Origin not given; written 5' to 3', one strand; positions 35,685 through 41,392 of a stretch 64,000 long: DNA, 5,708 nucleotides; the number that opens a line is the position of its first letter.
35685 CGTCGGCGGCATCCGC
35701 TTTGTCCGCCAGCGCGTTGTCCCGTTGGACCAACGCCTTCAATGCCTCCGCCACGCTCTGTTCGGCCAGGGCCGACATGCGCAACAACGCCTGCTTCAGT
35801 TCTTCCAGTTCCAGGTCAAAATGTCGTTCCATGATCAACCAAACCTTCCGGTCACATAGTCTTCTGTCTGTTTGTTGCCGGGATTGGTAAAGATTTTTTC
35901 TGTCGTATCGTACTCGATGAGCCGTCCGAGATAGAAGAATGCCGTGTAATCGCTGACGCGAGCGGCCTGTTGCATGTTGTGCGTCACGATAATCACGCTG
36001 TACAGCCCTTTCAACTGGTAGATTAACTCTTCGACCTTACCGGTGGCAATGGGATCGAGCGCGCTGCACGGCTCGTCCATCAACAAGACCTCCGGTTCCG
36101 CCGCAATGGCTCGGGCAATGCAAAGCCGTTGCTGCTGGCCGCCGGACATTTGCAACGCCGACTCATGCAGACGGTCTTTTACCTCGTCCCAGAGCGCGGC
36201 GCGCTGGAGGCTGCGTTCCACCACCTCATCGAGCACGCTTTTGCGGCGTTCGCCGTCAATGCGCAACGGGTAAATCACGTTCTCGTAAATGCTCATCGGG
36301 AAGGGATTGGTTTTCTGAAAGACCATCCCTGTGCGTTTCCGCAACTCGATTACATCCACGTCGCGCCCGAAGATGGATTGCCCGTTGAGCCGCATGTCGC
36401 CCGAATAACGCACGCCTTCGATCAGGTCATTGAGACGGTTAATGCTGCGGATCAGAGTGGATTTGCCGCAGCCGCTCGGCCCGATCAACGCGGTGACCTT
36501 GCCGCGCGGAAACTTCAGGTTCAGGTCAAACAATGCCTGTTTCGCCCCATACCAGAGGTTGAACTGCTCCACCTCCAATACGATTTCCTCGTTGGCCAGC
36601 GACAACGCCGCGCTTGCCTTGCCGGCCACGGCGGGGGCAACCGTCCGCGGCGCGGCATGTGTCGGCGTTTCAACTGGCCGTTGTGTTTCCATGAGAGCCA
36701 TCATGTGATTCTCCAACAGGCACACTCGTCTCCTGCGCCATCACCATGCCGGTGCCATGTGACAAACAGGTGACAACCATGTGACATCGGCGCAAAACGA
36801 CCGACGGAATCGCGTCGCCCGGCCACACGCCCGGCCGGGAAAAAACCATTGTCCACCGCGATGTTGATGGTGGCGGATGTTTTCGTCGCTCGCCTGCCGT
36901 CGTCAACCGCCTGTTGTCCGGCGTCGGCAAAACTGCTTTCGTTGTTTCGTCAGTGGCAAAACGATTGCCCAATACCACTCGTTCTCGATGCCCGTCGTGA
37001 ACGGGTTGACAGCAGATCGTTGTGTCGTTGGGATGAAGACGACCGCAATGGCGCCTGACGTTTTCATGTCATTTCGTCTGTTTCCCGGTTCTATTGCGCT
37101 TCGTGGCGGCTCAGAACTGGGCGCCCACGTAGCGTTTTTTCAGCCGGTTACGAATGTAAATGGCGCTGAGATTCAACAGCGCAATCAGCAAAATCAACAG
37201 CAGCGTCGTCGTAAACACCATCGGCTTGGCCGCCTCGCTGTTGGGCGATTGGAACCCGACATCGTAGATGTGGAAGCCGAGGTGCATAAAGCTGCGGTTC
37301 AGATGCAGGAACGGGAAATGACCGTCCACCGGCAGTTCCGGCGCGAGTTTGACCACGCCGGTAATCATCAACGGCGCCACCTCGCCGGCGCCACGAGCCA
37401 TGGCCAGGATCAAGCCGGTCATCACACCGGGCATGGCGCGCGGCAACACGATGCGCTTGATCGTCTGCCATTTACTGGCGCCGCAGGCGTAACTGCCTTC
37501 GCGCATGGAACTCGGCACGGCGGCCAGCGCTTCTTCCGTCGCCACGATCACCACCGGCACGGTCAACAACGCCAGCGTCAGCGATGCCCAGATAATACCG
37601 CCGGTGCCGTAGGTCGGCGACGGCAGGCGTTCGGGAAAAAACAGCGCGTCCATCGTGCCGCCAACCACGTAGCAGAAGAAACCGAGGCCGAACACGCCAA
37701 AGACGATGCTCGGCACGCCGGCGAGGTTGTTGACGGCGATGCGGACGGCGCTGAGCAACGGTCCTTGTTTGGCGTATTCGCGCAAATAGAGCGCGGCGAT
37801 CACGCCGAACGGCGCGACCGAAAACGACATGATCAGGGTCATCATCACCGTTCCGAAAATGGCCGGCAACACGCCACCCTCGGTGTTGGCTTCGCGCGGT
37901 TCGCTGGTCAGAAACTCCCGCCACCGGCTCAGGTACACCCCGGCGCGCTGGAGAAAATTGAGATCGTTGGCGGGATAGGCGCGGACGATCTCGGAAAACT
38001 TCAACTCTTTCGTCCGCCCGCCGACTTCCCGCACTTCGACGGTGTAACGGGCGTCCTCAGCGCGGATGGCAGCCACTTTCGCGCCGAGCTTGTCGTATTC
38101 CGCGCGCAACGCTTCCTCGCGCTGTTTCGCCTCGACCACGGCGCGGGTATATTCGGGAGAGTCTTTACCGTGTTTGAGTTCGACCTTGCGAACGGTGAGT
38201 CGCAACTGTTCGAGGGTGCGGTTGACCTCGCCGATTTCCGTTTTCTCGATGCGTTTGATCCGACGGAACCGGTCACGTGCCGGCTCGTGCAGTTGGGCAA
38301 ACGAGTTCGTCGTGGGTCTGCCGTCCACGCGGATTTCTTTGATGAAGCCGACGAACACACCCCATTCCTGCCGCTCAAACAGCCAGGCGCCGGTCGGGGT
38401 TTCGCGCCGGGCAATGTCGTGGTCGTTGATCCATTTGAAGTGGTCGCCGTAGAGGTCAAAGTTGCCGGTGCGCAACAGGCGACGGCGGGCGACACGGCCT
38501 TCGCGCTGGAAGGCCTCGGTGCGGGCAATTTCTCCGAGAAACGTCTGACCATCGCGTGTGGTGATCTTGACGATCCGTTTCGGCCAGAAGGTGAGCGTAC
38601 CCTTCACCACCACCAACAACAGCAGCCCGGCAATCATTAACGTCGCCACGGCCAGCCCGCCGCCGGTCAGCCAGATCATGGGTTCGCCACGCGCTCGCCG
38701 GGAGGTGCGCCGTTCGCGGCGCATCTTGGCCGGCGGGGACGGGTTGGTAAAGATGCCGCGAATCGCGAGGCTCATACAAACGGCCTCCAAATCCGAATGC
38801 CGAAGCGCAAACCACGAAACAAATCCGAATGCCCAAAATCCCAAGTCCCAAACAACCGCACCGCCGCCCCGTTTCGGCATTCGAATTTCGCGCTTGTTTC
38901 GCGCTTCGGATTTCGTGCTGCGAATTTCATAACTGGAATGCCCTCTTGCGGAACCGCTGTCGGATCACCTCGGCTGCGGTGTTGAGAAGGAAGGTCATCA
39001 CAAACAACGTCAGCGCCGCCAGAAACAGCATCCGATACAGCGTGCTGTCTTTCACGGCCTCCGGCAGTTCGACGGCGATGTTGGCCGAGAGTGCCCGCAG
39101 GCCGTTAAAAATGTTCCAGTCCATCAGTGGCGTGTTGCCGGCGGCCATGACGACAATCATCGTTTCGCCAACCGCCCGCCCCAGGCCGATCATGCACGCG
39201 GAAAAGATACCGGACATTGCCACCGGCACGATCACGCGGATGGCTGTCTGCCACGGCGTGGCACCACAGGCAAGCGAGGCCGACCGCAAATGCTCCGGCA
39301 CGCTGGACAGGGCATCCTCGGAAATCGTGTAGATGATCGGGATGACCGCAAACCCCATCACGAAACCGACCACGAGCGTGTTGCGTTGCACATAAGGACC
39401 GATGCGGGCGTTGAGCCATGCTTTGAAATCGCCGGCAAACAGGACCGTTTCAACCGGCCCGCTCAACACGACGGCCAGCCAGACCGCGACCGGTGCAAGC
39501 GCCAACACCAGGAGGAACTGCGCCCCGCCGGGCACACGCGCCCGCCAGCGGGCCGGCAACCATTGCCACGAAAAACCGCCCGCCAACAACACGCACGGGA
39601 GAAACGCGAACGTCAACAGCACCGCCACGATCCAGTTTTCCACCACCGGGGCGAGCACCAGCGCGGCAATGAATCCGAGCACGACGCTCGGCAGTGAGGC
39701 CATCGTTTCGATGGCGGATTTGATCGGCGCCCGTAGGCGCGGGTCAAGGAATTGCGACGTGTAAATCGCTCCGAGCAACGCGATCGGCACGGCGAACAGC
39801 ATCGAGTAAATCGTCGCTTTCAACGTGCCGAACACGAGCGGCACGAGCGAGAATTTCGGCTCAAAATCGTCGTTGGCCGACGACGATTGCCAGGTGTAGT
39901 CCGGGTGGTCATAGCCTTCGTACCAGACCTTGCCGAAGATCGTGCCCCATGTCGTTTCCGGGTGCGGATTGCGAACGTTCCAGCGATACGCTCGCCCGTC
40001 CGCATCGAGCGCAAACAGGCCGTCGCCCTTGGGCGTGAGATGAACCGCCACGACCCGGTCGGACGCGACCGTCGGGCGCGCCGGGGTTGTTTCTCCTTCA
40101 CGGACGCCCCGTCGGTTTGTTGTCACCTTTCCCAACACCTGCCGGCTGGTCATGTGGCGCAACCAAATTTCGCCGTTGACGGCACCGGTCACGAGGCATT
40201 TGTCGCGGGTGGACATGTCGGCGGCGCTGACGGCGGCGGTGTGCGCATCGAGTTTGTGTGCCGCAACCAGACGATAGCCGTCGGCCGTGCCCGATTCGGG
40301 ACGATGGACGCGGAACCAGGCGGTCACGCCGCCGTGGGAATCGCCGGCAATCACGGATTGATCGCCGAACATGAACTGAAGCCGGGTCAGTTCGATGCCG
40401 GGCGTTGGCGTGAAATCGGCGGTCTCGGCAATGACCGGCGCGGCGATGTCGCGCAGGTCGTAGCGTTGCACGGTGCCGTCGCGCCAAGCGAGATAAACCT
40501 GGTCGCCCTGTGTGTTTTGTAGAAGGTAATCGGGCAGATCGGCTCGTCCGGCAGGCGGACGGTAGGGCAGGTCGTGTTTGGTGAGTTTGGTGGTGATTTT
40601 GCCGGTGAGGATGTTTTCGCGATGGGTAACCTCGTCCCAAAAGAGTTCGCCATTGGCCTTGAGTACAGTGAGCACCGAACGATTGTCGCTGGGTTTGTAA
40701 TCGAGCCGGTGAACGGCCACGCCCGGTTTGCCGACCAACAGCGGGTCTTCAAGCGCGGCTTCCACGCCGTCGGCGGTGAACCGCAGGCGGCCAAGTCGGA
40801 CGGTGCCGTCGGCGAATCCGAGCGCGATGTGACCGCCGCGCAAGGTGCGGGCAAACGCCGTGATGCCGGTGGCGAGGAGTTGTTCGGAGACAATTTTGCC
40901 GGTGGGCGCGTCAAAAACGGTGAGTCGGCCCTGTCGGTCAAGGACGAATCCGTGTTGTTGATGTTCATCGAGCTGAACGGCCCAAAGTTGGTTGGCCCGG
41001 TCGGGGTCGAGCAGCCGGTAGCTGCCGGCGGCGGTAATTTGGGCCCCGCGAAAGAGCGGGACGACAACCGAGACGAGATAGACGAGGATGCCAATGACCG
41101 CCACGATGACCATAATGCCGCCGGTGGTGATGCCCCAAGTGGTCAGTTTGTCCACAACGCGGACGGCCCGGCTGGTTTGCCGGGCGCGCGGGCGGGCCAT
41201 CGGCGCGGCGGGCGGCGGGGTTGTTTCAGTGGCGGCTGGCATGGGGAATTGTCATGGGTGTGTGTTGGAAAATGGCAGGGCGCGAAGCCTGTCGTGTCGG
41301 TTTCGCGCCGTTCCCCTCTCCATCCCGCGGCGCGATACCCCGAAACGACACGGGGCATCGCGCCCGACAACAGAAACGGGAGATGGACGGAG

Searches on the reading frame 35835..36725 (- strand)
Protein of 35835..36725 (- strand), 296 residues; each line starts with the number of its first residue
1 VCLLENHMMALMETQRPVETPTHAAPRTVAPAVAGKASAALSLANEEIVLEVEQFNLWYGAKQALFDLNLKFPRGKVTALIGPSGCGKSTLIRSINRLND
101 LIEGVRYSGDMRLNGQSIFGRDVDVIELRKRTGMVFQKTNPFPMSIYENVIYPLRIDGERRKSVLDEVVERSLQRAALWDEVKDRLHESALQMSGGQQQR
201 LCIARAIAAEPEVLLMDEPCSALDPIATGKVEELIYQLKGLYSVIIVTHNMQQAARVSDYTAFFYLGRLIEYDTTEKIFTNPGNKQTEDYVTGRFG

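Call 15: search_protein_families(library=pfam, proteins=[window:35835-36725:-], max_evalue=0.001)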
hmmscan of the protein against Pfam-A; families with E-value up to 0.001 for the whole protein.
window:35835-36725:- (296 aa): 6 families
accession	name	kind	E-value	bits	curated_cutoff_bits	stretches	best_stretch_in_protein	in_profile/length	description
PF00005.33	ABC_tran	-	4.6e-31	108.7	25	1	67-220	3-136/137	ABC transporter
PF13304.12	AAA_21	-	3.5e-11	44.2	27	1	159-251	204-300/304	AAA domain, putative AbiEii toxin, Type IV TA system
PF02463.25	SMC_N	-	3e-07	30.5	40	0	181-258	135-206/220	RecF/RecN/SMC N terminal domain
PF03193.22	RsgA_GTPase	-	0.0003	21.1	30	1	74-97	105-128/174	RsgA GTPase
PF13555.12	AAA_29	-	0.00043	20.4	27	1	71-94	18-41/61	P-loop containing region of AAA domain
PF00931.28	NB-ARC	-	0.00078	19.2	23.5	1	76-217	19-107/248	NB-ARC domain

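Call 42: search_protein_families(library=ncbifam, proteins=[window:35835-36725:-], max_evalue=1e-10)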
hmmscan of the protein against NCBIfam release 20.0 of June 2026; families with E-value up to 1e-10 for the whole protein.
window:35835-36725:- (296 aa): 167 families (the best 25 are shown)
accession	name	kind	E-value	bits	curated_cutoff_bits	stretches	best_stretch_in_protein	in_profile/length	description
TIGR00972.1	3a0107s01c2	equivalog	5.4e-119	396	343.2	1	50-296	2-248/248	phosphate ABC transporter ATP-binding protein PstB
NF010860.0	PRK14267.1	equivalog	2.4e-90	302.6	412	1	49-296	4-253/253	phosphate ABC transporter ATP-binding protein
NF010851.0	PRK14258.1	subfamily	6.7e-82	274.8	425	1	49-295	7-260/261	phosphate ABC transporter ATP-binding protein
NF010864.0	PRK14271.1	equivalog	3.6e-75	252.6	561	1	54-294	26-265/276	phosphate ABC transporter ATP-binding protein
NF010840.0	PRK14246.1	equivalog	2.9e-70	236.9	425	1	47-295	8-256/257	phosphate ABC transporter ATP-binding protein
NF008338.0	PRK11124.1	equivalog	2e-45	155.2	369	1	50-291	3-240/242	arginine ABC transporter ATP-binding protein ArtP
NF007027.0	PRK09493.1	equivalog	9.6e-43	146.2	379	1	52-291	4-236/240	glutamine ABC transporter ATP-binding protein GlnQ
NF008428.0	PRK11264.1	equivalog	1.9e-42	145.2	406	1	50-291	4-244/250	L-cystine ABC transporter ATP-binding protein TcyN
TIGR01186.1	proV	subfamily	1.7e-40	139.3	326.6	1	60-292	4-231/363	betaine/proline/choline family ABC transporter ATP-binding protein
TIGR03005.1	ectoine_ehuA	equivalog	3e-39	134.7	345.4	1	56-291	7-247/252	ectoine/hydroxyectoine ABC transporter ATP-binding protein EhuA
TIGR04521.1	ECF_ATPase_2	equivalog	3.4e-39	134.6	330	1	61-282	17-236/279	energy-coupling factor transporter ATPase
TIGR02314.1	ABC_MetN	equivalog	8.9e-39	133.4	499.7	1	63-291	19-241/343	methionine ABC transporter ATP-binding protein MetN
TIGR02315.1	ABC_phnC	equivalog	1.6e-37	129.3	266.1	1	49-263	1-218/243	phosphonate ABC transporter ATP-binding protein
TIGR03265.1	PhnT2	equivalog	3.5e-37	128.4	457.7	1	49-291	4-235/353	putative 2-aminoethylphosphonate ABC transporter ATP-binding protein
TIGR00968.1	3a0106s01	subfamily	2.1e-36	125.6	342.75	1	51-289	2-229/237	sulfate ABC transporter ATP-binding protein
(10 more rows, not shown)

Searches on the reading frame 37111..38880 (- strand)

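Call 15: search_protein_families(library=pfam, proteins=[window:37111-38880:-], max_evalue=0.001)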
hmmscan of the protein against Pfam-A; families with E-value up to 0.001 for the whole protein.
window:37111-38880:- (589 aa): 1 family
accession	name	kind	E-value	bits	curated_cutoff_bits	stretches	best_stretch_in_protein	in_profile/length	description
PF00528.27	BPD_transp_1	-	1.2e-14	54.9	26.4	1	357-581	3-183/184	Binding-protein-dependent transport system inner membrane component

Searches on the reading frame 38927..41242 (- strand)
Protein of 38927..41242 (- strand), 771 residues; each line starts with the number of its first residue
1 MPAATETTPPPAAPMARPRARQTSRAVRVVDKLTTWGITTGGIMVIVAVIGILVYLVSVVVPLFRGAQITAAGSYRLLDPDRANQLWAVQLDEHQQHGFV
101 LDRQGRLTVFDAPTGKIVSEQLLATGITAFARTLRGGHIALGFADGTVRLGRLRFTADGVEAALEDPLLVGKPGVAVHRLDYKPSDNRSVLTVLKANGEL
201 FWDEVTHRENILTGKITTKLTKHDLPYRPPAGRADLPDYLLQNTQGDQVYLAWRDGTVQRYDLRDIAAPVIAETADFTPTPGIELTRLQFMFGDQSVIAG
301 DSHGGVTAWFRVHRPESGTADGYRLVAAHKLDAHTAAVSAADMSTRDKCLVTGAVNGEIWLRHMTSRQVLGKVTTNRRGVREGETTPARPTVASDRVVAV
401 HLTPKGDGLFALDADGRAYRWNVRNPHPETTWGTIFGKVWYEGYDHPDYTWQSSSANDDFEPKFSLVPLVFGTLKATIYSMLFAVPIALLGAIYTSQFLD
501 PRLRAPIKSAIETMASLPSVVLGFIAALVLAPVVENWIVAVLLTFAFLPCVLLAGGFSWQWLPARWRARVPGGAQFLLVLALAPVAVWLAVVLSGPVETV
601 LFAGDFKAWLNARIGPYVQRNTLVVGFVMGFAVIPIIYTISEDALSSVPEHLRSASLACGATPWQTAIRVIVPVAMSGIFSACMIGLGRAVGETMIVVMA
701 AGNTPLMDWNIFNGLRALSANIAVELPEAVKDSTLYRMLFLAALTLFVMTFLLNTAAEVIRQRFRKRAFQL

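Call 15: search_protein_families(library=pfam, proteins=[window:38927-41242:-], max_evalue=0.001)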
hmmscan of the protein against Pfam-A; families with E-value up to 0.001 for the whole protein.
window:38927-41242:- (771 aa): 1 family
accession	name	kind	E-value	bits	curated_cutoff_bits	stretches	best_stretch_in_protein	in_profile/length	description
PF00528.27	BPD_transp_1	-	1.2e-09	38.6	26.4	1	520-766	2-184/184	Binding-protein-dependent transport system inner membrane component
